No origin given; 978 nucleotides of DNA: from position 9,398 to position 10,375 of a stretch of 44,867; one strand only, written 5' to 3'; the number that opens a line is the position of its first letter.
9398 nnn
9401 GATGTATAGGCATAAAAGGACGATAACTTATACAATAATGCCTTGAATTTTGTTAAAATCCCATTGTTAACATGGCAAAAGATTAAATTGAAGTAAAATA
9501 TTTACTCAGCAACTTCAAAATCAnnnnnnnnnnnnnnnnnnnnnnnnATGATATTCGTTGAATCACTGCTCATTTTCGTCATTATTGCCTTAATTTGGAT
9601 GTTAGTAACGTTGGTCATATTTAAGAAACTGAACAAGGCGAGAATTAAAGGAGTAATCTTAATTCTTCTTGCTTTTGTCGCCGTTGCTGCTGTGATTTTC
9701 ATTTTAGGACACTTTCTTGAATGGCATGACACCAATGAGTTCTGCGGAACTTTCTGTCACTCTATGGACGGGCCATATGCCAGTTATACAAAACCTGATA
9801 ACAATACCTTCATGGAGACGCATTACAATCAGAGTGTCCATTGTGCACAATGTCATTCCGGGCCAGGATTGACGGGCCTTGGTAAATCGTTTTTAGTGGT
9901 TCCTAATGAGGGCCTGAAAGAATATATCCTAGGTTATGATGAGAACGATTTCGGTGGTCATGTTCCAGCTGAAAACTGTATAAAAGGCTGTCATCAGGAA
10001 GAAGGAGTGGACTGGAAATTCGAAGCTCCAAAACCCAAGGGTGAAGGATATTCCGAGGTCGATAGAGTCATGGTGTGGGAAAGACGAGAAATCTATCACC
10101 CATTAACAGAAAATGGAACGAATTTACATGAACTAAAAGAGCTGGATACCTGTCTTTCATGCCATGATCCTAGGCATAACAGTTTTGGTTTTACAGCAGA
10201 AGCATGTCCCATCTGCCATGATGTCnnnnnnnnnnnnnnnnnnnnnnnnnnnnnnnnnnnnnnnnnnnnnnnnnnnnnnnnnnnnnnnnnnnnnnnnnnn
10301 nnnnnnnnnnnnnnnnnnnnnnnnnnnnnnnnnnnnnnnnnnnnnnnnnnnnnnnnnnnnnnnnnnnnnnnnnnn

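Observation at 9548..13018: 30-heme-motif membrane cytochrome c with a NapC/NirT-like entry module, paired with a cytochrome b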

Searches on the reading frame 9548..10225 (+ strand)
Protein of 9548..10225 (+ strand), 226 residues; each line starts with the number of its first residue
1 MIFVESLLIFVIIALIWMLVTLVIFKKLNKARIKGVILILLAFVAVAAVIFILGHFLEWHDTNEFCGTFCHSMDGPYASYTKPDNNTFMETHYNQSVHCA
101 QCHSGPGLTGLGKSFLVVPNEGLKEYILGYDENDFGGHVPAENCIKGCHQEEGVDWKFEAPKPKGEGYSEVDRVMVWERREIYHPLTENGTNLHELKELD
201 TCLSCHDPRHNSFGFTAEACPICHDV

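Call 14: search_solved_structures(query=A2, max_evalue=10, show_alignments=4)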
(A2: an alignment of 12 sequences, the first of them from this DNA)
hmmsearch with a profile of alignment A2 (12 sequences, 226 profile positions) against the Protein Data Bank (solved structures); distinct sequences matched with E-value up to 10: 0.

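Call 27: search_protein_representatives(alignment_id=A2)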
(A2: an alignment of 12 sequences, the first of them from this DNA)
Query: 12 sequences, 226 profile positions. Proteins with E-value up to 0.001 (for the whole library): 92; up to 1e-10: 34; up to 1e-30: 6. The best 92 are listed.
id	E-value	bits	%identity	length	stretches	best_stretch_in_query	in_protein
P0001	9.1e-131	450.7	-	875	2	1-226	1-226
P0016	5.7e-119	412.1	-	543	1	1-226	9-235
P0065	6.2e-67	241.9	-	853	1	3-226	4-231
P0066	6.5e-62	225.4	-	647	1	3-226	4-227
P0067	7.2e-57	209.0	-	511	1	37-226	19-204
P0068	3.1e-32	128.4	-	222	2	3-150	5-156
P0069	3.1e-30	121.8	-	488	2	3-152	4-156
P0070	4.6e-30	121.3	-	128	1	1-76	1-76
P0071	2.2e-28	115.8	-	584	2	10-150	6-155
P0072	3.1e-28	115.3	-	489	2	10-155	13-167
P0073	3.4e-28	115.2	-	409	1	3-225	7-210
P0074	3.0e-26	108.8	-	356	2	4-224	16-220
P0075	3.4e-25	105.3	-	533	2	50-160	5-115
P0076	8.2e-25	104.1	-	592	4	6-151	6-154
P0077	6.2e-24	101.2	-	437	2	5-150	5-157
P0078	8.5e-24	100.8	-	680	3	6-151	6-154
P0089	2.9e-16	76.1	-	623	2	6-161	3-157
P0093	6.8e-12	61.8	-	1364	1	40-154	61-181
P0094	6.9e-12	61.8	-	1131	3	36-225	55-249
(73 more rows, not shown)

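Call 38: list_cluster_members(proteins=[P0065, P0066, P0069, P0071, P0073, P0076, P0078, P0089, P0093, P0094])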
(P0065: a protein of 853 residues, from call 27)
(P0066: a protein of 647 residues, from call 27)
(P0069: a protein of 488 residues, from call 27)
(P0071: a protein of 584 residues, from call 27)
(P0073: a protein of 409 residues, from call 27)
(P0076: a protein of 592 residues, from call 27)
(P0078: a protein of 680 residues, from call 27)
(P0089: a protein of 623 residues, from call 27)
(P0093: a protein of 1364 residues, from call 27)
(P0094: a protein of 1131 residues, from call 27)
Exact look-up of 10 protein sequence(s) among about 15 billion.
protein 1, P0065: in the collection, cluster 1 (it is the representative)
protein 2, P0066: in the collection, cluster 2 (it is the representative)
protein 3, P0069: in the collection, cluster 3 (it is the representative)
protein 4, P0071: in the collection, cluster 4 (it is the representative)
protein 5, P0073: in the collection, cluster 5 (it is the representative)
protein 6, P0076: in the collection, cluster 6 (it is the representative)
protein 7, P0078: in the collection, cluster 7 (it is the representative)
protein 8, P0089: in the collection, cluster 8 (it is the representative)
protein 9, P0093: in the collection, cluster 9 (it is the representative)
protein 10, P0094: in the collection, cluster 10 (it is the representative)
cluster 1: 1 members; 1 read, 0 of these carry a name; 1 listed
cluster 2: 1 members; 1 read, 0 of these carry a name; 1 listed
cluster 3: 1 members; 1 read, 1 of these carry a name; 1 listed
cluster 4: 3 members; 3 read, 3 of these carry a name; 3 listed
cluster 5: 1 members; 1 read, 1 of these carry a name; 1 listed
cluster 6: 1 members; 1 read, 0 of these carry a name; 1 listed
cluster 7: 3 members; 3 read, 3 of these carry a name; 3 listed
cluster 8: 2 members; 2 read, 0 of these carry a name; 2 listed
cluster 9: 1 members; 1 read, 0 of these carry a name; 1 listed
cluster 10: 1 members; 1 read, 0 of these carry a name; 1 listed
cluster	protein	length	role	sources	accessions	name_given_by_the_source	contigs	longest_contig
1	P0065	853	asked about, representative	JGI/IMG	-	-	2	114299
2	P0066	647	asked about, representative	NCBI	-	-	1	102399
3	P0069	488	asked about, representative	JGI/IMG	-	hypothetical protein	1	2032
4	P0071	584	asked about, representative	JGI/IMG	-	hypothetical protein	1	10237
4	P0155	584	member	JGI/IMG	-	hypothetical protein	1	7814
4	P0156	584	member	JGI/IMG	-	hypothetical protein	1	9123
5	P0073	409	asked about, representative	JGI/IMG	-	hypothetical protein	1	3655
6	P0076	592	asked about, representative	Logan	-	-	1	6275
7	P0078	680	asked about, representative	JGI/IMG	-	hypothetical protein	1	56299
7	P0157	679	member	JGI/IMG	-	hypothetical protein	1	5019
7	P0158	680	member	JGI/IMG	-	hypothetical protein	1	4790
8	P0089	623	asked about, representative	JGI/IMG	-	-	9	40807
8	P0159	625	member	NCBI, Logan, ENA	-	-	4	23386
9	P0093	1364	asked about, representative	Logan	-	-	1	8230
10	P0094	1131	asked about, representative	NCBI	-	-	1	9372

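Call 40: find_encoding_contigs(protein=P0065, flank=8000, max_places=2)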
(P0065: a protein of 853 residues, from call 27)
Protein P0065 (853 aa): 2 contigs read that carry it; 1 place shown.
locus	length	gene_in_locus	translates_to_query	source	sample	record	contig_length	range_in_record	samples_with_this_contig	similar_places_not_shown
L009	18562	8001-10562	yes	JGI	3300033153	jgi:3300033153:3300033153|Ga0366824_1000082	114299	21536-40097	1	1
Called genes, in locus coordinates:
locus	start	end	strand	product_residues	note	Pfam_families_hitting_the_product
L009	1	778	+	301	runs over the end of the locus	PF01040:UbiA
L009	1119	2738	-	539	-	-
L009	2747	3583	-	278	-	-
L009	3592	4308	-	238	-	PF10502:Peptidase_S26, PF00717:Peptidase_S24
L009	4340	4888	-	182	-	PF14522:Cytochrome_C7 (faint)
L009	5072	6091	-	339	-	-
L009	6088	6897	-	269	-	-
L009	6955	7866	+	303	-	-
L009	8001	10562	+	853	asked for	PF03264:Cytochrom_NNT, PF14522:Cytochrome_C7 (faint), PF14537:Cytochrom_c3_2 (faint)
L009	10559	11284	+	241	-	PF01292:Ni_hydr_CYTB (weak)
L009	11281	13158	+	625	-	PF01565:FAD_binding_4, PF02913:FAD-oxidase_C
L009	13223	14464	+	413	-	PF13183:Fer4_8, PF13534:Fer4_17, PF02754:CCG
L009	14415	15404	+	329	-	PF01040:UbiA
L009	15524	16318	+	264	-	-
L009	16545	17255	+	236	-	PF00005:ABC_tran, PF13304:AAA_21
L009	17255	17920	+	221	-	PF01061:ABC2_membrane, PF03379:CcmB, PF12679:ABC2_membrane_2 (weak), PF12698:ABC2_membrane_3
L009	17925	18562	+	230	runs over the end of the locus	PF01578:Cytochrom_C_asm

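Call 41: find_encoding_contigs(protein=P0078, flank=8000, max_places=2)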
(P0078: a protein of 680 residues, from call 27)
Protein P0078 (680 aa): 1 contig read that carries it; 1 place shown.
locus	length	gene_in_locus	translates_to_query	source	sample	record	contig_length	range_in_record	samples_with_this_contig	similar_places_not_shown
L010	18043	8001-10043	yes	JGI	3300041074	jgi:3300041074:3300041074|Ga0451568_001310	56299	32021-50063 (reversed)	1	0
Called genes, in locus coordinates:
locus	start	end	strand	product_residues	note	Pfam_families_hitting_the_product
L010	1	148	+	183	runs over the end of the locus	PF00352:TBP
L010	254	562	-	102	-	PF01918:Alba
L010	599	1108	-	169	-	PF01936:NYN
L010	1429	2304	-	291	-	PF01040:UbiA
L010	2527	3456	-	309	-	PF01040:UbiA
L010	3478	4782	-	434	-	PF12838:Fer4_7 (weak), PF13183:Fer4_8, PF13534:Fer4_17, PF02754:CCG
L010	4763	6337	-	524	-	PF01565:FAD_binding_4, PF02913:FAD-oxidase_C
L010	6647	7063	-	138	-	-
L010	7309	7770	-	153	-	PF01597:GCV_H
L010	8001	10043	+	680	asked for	PF03264:Cytochrom_NNT (weak), PF02085:Cytochrom_CIII (faint), PF14522:Cytochrome_C7 (faint), PF14537:Cytochrom_c3_2 (faint), PF22113:Mtrc-MtrF_II-IV_dom (faint)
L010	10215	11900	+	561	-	-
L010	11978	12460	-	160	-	PF00571:CBS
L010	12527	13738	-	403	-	PF13353:Fer4_12, PF04055:Radical_SAM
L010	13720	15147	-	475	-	PF00590:TP_methylase, PF02602:HEM4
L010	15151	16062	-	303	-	PF01379:Porphobil_deam, PF03900:Porphobil_deamC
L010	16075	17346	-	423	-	PF00202:Aminotran_3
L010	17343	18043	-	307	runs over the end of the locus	PF00490:ALAD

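Call 54: find_encoding_contigs(protein=P0066, flank=7000, max_places=1)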
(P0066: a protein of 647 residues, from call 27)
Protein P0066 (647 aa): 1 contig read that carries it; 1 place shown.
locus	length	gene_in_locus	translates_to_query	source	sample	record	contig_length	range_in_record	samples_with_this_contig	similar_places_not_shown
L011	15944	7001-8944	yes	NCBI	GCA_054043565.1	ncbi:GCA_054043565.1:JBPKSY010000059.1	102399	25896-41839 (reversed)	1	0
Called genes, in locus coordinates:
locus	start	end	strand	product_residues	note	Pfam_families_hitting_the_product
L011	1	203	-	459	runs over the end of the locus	PF05201:GlutR_N, PF01488:Shikimate_DH, PF00745:GlutR_dimer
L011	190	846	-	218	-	PF13241:NAD_binding_7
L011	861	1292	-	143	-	PF22451:NirdL-like_HTH, PF17805:AsnC_trans_reg2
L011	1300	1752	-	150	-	PF13404:HTH_AsnC-type, PF13412:HTH_24 (faint), PF22451:NirdL-like_HTH, PF17805:AsnC_trans_reg2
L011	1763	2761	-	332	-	PF04055:Radical_SAM, PF13186:SPASM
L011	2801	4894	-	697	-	PF01578:Cytochrom_C_asm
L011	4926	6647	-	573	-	-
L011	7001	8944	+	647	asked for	PF03264:Cytochrom_NNT (weak), PF14537:Cytochrom_c3_2 (faint), PF14522:Cytochrome_C7 (faint)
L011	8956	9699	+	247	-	PF01292:Ni_hydr_CYTB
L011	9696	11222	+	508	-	PF01565:FAD_binding_4, PF02913:FAD-oxidase_C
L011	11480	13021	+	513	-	PF01565:FAD_binding_4, PF02913:FAD-oxidase_C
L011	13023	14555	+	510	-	PF03264:Cytochrom_NNT, PF14537:Cytochrom_c3_2 (faint), PF14522:Cytochrome_C7 (faint)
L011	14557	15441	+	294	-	PF01292:Ni_hydr_CYTB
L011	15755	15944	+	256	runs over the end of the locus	PF00005:ABC_tran, PF13304:AAA_21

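Call 55: find_encoding_contigs(protein=P0089, flank=7000, max_places=1)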
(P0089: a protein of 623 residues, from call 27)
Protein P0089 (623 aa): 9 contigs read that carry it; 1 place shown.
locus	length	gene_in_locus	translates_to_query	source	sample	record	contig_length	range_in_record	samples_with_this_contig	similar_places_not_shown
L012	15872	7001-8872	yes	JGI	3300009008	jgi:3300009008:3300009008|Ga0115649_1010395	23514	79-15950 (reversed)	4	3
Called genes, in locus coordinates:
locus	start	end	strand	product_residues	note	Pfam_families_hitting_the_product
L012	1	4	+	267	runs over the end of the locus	PF02662:FlpD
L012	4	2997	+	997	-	PF12831:FAD_oxidored (weak), PF13450:NAD_binding_8 (weak), PF00037:Fer4, PF13187:Fer4_9 (weak), PF07992:Pyr_redox_2 (weak), PF01266:DAO (weak), PF07992:Pyr_redox_2, PF00037:Fer4, +19 more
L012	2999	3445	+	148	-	PF02662:FlpD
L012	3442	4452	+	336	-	PF04432:FrhB_FdhB_C, PF13183:Fer4_8 (weak)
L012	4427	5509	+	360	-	PF13187:Fer4_9 (faint), PF13534:Fer4_17 (faint), PF25160:LdpA_Fe-S-bd (faint), PF13237:Fer4_10 (faint), PF17179:Fer4_22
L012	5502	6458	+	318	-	PF00175:NAD_binding_1, PF10418:DHODB_Fe-S_bind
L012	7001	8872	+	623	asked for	PF03264:Cytochrom_NNT, PF02085:Cytochrom_CIII (faint), PF14522:Cytochrome_C7 (faint), PF14537:Cytochrom_c3_2 (faint), PF09699:Paired_CXXCH_1 (faint), PF22113:Mtrc-MtrF_II-IV_dom (weak)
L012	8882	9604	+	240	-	-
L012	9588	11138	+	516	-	PF01565:FAD_binding_4, PF02913:FAD-oxidase_C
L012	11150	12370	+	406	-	PF13183:Fer4_8, PF13534:Fer4_17, PF02754:CCG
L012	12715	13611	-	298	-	PF01040:UbiA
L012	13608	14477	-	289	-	PF01040:UbiA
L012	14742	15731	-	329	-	PF01040:UbiA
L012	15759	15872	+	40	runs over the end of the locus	-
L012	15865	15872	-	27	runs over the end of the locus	?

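Call 56: find_encoding_contigs(protein=P0094, flank=7000, max_places=1)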
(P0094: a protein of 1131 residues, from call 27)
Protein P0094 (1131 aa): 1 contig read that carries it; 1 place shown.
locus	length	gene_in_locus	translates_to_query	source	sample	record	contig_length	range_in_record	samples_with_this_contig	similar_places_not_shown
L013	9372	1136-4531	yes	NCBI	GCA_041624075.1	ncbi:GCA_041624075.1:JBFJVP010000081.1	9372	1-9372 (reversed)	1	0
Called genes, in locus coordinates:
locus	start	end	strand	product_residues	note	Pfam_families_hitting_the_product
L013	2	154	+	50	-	?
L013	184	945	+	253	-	PF00834:Ribul_P_3_epim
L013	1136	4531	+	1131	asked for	PF02085:Cytochrom_CIII (faint), PF14522:Cytochrome_C7 (faint), PF22113:Mtrc-MtrF_II-IV_dom (faint), PF14537:Cytochrom_c3_2 (weak)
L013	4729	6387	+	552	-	PF12840:HTH_20 (faint), PF01047:MarR (faint), PF13412:HTH_24 (weak), PF01022:HTH_5 (faint), PF12802:MarR_2 (weak), PF13412:HTH_24, PF24266:HTH_HVO_0163_N (weak)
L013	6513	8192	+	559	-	-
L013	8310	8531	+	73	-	-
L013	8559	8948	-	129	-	PF01022:HTH_5, PF12840:HTH_20 (weak)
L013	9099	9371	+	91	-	?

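Call 62: search_protein_families(library=pfam, alignment_id=A6, max_evalue=0.001)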
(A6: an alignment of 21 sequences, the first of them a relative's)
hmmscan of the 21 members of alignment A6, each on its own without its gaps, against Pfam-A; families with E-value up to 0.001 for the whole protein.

A. member 1, P0107 (158 aa): 3 families
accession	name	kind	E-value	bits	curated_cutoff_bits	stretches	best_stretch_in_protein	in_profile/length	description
PF03264.19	Cytochrom_NNT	-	2.1e-14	54.1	24.1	1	22-150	13-135/174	NapC/NirT cytochrome c family, N-terminal region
PF14522.11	Cytochrome_C7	-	4e-09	36.6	24.8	2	42-77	39-66/67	Cytochrome c7 and related cytochrome c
PF22113.1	Mtrc-MtrF_II-IV_dom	-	0.00017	21.6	30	0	114-152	4-40/176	Outer membrane cytochrome MtrC/MtrF-like, domains II/IV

B. families by the number of members that match (of 21 scanned): 9 families
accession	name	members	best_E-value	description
PF03264.19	Cytochrom_NNT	21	1.7e-21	NapC/NirT cytochrome c family, N-terminal region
PF14522.11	Cytochrome_C7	21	5.6e-11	Cytochrome c7 and related cytochrome c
PF14537.11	Cytochrom_c3_2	18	3.5e-09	Cytochrome c3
PF22113.1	Mtrc-MtrF_II-IV_dom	17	1.3e-09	Outer membrane cytochrome MtrC/MtrF-like, domains II/IV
PF09699.15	Paired_CXXCH_1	9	9.5e-10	Doubled CXXCH motif (Paired_CXXCH_1)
PF22678.1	Cytochrom_c_NrfB-like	3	1.4e-07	Cytochrome c-type protein NrfB-like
PF02085.21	Cytochrom_CIII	2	0.00015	Class III cytochrome C family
PF12773.13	DZR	1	7.8e-05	Double zinc ribbon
PF03892.19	NapB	1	0.00071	Nitrate reductase cytochrome c-type subunit (NapB)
